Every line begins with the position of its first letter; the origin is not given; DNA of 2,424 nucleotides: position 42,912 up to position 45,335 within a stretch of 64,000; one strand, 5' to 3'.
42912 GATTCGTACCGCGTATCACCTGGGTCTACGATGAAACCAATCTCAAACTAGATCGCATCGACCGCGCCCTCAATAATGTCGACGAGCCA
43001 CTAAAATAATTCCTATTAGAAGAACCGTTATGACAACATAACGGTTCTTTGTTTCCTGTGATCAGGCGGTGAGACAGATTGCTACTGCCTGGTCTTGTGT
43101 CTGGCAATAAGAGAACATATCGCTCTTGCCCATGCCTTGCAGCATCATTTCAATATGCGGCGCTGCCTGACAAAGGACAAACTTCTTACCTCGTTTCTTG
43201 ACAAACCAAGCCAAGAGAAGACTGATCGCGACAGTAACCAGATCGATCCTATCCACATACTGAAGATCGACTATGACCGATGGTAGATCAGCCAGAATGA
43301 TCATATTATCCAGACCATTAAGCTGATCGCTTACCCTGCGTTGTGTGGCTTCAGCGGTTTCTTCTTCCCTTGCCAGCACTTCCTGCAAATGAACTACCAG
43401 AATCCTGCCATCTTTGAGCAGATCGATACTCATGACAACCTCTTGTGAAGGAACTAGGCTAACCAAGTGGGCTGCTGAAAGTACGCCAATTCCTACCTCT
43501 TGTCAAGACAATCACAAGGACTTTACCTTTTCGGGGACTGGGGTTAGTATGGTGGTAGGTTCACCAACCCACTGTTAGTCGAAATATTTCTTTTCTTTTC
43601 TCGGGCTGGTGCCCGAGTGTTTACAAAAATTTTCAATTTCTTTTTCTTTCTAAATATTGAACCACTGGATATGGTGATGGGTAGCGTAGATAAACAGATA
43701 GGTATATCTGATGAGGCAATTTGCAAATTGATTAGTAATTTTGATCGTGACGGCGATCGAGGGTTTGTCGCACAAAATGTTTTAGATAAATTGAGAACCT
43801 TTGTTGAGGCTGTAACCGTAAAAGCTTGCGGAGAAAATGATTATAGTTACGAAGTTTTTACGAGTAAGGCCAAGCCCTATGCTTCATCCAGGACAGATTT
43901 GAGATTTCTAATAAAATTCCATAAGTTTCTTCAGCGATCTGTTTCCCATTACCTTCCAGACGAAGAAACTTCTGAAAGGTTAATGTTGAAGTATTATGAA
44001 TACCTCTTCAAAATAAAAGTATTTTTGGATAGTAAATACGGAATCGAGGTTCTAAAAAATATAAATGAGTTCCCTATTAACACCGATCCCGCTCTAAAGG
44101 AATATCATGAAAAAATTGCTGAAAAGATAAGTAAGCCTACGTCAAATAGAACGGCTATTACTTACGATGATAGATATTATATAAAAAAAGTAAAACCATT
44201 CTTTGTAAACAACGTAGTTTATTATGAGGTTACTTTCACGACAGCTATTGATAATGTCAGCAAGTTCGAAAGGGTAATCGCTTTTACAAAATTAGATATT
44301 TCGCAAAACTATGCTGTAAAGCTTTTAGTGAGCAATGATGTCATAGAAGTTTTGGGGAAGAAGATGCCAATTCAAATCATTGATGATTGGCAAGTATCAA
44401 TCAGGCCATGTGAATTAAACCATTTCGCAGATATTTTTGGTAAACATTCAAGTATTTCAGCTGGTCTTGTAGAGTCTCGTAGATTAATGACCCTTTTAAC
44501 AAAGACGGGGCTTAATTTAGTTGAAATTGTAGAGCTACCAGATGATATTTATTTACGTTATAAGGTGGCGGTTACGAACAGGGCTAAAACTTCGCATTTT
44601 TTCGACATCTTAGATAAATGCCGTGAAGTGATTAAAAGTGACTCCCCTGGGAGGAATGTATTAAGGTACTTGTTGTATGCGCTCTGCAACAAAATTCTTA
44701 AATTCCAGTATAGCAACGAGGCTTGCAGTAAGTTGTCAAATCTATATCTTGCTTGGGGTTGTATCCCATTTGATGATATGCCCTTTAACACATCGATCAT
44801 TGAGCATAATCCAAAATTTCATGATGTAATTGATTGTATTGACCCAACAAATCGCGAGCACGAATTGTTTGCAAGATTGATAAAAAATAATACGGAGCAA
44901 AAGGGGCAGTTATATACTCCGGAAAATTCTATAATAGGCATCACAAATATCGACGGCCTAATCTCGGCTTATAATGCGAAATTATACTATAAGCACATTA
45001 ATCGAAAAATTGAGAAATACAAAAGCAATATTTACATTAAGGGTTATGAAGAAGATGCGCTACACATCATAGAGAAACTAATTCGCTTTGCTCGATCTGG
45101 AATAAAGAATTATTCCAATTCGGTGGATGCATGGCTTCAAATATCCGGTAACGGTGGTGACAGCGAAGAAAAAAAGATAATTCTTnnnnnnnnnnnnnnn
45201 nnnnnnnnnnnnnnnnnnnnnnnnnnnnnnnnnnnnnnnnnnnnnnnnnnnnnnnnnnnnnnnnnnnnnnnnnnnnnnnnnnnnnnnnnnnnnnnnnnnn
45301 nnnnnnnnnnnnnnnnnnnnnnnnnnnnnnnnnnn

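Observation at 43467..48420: AT-rich island of about 5 kb inserted into a STAS-gene cluster: fusion of an unknown domain to a RecD/Pif1-like helicase, plus wHTH, HEPN-like and DUF2164 genes (candidate novel defence system)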

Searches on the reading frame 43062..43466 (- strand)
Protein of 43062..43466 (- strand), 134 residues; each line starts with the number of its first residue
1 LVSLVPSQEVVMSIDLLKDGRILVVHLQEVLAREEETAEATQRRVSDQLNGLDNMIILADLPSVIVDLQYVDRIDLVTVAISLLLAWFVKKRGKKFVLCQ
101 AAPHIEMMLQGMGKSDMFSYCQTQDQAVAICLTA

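Call 3: search_protein_families(library=pfam, proteins=[window:43062-43466:-], max_evalue=0.1)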
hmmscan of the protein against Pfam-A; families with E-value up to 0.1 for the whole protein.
window:43062-43466:- (134 aa): 2 families
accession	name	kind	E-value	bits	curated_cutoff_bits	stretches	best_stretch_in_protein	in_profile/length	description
PF01740.26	STAS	-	5.2e-05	23.4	22.6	1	15-126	3-105/106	STAS domain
PF13466.11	STAS_2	-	0.013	16.1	29.2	1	62-112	27-77/80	STAS domain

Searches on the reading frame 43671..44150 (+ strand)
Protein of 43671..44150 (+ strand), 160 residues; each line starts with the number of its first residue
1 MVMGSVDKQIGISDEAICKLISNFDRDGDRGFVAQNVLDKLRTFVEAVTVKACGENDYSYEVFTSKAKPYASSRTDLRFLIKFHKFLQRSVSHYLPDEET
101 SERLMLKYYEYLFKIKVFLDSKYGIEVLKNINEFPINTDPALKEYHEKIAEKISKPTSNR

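Call 86: search_protein_families(library=pfam, proteins=[window:43671-44150:+], max_evalue=5)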
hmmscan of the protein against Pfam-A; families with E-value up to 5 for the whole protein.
seq(160 aa): 0 families

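Call 124: search_solved_structures(query=A6, max_evalue=10)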
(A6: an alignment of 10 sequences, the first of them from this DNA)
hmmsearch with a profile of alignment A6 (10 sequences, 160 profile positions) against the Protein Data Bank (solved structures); distinct sequences matched with E-value up to 10: 2.
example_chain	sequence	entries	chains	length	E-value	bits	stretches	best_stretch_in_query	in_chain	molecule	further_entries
8oyx_A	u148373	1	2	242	0.093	15.6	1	99-155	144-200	De novo designed soluble GPCR-like protein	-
5yfp_G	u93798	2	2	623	0.51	13.2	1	27-147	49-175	Exocyst complex component EXO70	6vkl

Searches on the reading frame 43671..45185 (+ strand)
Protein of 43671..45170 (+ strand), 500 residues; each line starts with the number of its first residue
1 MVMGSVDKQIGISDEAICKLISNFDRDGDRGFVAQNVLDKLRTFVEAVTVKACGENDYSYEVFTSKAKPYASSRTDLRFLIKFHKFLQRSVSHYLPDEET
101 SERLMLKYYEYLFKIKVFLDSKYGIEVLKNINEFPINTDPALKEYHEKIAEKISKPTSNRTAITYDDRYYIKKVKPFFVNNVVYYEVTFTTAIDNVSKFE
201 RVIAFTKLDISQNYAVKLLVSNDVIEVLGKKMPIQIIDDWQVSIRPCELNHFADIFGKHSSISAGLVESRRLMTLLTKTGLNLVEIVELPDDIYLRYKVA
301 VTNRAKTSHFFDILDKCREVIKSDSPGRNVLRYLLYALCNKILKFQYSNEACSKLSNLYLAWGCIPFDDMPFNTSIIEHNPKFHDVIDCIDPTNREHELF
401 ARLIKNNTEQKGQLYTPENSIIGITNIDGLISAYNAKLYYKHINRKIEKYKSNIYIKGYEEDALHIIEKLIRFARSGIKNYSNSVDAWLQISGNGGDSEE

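Call 35: search_protein_representatives(protein=window:43671-45170:+)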
Query: 500 residues. Proteins with E-value up to 0.001 (for the whole library): 796; up to 1e-10: 588; up to 1e-30: 320. The best 150 are listed.
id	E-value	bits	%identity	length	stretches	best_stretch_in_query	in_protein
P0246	6.5e-162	555.9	54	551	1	15-495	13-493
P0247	4.5e-148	510.3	64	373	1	3-364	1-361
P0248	3.2e-145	500.9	50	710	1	5-497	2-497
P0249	5.3e-134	463.9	50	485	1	40-499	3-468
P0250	1.2e-127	442.9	46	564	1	3-497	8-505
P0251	7.3e-127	440.4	45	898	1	5-490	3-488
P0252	9.0e-125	433.5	42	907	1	5-491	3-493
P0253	8.9e-123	426.9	47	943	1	6-500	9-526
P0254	2.2e-121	422.3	43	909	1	6-497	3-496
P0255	5.0e-117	407.9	42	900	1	5-494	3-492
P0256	5.5e-117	407.8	41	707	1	15-495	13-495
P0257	1.9e-115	402.7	41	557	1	3-493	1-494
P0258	1.7e-112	392.9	43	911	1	11-494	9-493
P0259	4.1e-111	388.4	41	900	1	6-499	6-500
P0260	4.8e-111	388.2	43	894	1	22-489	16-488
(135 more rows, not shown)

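Call 52: predict_structure(alignment_id=A3)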
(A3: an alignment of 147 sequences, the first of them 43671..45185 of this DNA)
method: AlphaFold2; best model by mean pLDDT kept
length: 505 residues; sequences in the alignment: 147
mean_pLDDT: 93.5   pTM: 0.89
mean pLDDT of the five models: 93.5, 93.3, 93.0, 92.8, 92.3
residues with pLDDT >= 90: 423; 70-90: 68; 50-70: 12; < 50: 2
segments of 3 or more residues with pLDDT < 50: none
pLDDT, mean of each block of 10 residues (from residue 1): 81 97 82 92 97 97 95 93 90 72 90 96 97 83 95 96 95 95 96 94 98 98 97 98 98 98 97 97 96 96 96 98 98 98 98 98 98 97 94 95 95 95 94 98 97 98 96 82 83 72 76
secondary structure, 60 per line:
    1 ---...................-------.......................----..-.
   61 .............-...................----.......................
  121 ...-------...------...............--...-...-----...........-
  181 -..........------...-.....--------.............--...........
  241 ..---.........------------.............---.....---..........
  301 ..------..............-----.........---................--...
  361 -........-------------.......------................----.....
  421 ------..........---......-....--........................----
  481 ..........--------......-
elements in order: H6-22 H30-52 H60-73 H75-93 H98-123 H140-154 E161-163 E169-179 E182-191 E202-206 E215-227 E230-242 H246-254 H267-279 H283-287 H291-302 H309-322 H328-336 H340-346 E347-352 E358-360 H362-369 H383-389 H396-411 H427-436 H440-445 E447-450 E453-456 H457-476 H481-490 H499-504

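Call 105: fold_search(model_id=the predicted structure, library=pdb)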
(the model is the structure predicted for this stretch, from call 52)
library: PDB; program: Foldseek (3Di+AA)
matches with E <= 10: 336; with E <= 0.001: 0
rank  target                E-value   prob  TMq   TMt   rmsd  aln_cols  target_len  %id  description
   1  8b9a_2                1.1e-01  0.18  0.12  0.11  16.9       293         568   13  S. cerevisiae replisome + Ctf4, bound by pol alpha primase. Complex engaged with a fork DNA substrate containing a 60  (released 2023-08-09)
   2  2pma_A                1.4e-01  0.66  0.09  0.24   7.6        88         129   10  Structural Genomics, the crystal structure of a protein Lpg0085 with unknown function (DUF785) from Legionella pneumop (released 2007-05-22)
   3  8w0g_6                1.4e-01  0.16  0.12  0.11  18.9       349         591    9  Cryo-EM structure of a human MCM2-7 dimer (released 2024-10-02)
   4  9dei_I                2.4e-01  0.38  0.12  0.26  18.9       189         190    8  Trypanosoma brucei mitochondrial RNA-editing catalytic complex 1, U-deletion (RECC1) (released 2026-01-21)
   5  7xv0_A                3.5e-01  0.44  0.10  0.33   8.4       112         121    8  Crystal structure of RPA70N-BLMp1 fusion (released 2023-06-14)
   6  1x3f_B                4.5e-01  0.89  0.14  0.48   5.8       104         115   10  Crystal structure of the single-stranded DNA-binding protein from Mycobacterium SMEGMATIS (released 2005-08-15)
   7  6cqo_A                4.9e-01  0.72  0.12  0.48   5.0        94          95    7  Crystal Structure of mitochondrial single-stranded DNA binding proteins from S. cerevisiae (SeMet Labeled), Rim1 (Form (released 2018-05-30)
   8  9grx_0                4.9e-01  0.20  0.06  0.17  10.7        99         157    8  NDH-PSI-LHCI supercomplex from S. oleracea (released 2025-02-12)
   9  7yny_H                5.7e-01  0.89  0.11  0.17   5.2        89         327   11  Crystal structure of baculovirus LEF-3 from Helicoverpa armigera nucleopolyhedrovirus (released 2023-01-25)
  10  7uy7_B                5.7e-01  0.16  0.14  0.22  23.7       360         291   10  Tetrahymena CST with Polymerase alpha-Primase (released 2022-07-13)
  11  4dam_K                6.0e-01  0.44  0.11  0.37   7.3       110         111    8  Crystal structure of small single-stranded DNA-binding protein from Streptomyces coelicolor (released 2013-01-16)
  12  4dam_B                7.2e-01  0.33  0.11  0.35   7.1       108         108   10  Crystal structure of small single-stranded DNA-binding protein from Streptomyces coelicolor (released 2013-01-16)
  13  4dam_F                7.2e-01  0.33  0.11  0.35   7.7       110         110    9  Crystal structure of small single-stranded DNA-binding protein from Streptomyces coelicolor (released 2013-01-16)
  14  1dlc                  7.2e-01  0.08  0.11  0.10  19.0       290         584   11  CRYSTAL STRUCTURE OF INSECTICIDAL DELTA-ENDOTOXIN FROM BACILLUS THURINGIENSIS AT 2.5 ANGSTROMS RESOLUTION (released 1994-09-30)
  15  3k7u_C                7.6e-01  0.41  0.12  0.43   5.0       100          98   13  Structure of essential protein from Trypanosoma brucei (released 2010-11-17)
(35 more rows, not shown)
